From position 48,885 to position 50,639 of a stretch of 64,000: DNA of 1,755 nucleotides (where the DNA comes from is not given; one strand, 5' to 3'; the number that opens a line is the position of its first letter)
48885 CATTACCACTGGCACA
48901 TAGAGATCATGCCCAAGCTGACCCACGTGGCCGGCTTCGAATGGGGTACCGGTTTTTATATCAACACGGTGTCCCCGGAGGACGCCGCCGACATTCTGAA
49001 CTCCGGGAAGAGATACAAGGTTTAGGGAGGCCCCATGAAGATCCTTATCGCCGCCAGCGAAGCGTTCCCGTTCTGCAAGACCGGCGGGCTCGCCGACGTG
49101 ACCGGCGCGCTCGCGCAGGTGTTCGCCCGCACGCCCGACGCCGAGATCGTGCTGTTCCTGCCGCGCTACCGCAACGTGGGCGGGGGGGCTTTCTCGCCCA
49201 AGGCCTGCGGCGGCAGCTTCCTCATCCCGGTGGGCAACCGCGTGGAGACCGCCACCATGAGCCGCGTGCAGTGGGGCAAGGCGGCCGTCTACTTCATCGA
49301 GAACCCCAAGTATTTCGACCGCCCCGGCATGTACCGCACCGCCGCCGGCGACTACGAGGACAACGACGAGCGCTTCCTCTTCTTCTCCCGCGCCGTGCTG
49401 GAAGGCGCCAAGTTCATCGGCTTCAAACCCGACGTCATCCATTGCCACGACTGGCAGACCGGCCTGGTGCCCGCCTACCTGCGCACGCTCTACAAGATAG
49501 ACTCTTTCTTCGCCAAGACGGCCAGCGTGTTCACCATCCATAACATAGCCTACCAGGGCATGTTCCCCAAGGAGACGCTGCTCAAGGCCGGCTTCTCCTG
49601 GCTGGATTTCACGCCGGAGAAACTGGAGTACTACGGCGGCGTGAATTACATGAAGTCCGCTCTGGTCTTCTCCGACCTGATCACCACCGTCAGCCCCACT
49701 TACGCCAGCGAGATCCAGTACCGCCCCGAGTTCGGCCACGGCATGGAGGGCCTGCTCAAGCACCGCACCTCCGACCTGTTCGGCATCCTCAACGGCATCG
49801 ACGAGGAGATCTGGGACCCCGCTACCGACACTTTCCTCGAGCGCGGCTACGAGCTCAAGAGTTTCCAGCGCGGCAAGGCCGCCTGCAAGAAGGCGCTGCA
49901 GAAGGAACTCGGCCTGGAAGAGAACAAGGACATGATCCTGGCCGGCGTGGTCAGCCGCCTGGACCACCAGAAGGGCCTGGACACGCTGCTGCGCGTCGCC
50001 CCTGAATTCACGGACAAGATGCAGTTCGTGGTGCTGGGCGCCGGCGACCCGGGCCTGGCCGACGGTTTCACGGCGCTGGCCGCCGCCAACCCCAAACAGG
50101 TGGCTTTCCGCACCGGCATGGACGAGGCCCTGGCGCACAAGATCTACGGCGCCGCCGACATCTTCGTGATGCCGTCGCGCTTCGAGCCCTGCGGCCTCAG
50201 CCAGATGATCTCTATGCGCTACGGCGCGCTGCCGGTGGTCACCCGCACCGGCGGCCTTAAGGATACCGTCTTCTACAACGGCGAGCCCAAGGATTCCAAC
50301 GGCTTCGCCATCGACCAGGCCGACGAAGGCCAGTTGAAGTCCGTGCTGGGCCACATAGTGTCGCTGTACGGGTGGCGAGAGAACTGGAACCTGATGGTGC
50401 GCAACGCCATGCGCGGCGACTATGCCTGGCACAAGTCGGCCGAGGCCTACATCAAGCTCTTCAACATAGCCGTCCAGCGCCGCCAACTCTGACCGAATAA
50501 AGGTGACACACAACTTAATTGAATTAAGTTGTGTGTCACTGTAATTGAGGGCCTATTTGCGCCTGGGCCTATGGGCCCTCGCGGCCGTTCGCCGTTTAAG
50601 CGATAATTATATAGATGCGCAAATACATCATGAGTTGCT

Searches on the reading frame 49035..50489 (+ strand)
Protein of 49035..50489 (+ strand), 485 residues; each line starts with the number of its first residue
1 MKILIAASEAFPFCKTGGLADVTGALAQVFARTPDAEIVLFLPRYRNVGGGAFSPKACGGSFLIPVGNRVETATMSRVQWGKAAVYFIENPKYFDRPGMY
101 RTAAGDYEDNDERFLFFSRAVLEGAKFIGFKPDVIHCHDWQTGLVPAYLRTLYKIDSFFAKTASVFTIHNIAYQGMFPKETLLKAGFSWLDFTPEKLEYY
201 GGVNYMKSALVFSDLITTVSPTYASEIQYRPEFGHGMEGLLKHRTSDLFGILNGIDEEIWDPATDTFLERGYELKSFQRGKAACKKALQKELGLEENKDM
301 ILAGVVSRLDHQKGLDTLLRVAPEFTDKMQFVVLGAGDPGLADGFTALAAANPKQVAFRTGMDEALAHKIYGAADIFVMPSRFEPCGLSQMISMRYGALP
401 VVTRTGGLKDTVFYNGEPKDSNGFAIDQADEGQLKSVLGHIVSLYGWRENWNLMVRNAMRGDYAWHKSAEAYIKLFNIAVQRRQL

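Call 70: search_protein_families(library=pfam, proteins=[window:49035-50489:+], max_evalue=0.001)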
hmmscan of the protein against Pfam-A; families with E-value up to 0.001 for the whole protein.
window:49035-50489:+ (485 aa): 4 families
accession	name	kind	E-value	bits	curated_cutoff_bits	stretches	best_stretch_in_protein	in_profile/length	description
PF08323.17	Glyco_transf_5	-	5.1e-78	262.5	22.7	1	2-243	1-239/239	Starch synthase catalytic domain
PF00534.26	Glycos_transf_1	-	1.9e-14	54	26.4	1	295-436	10-150/172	Glycosyl transferases group 1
PF13692.12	Glyco_trans_1_4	-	4.5e-14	53.3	27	1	304-434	5-132/142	Glycosyl transferases group 1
PF13439.12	Glyco_transf_4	-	0.00033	21.2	28.5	1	125-227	68-148/170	Glycosyltransferase Family 4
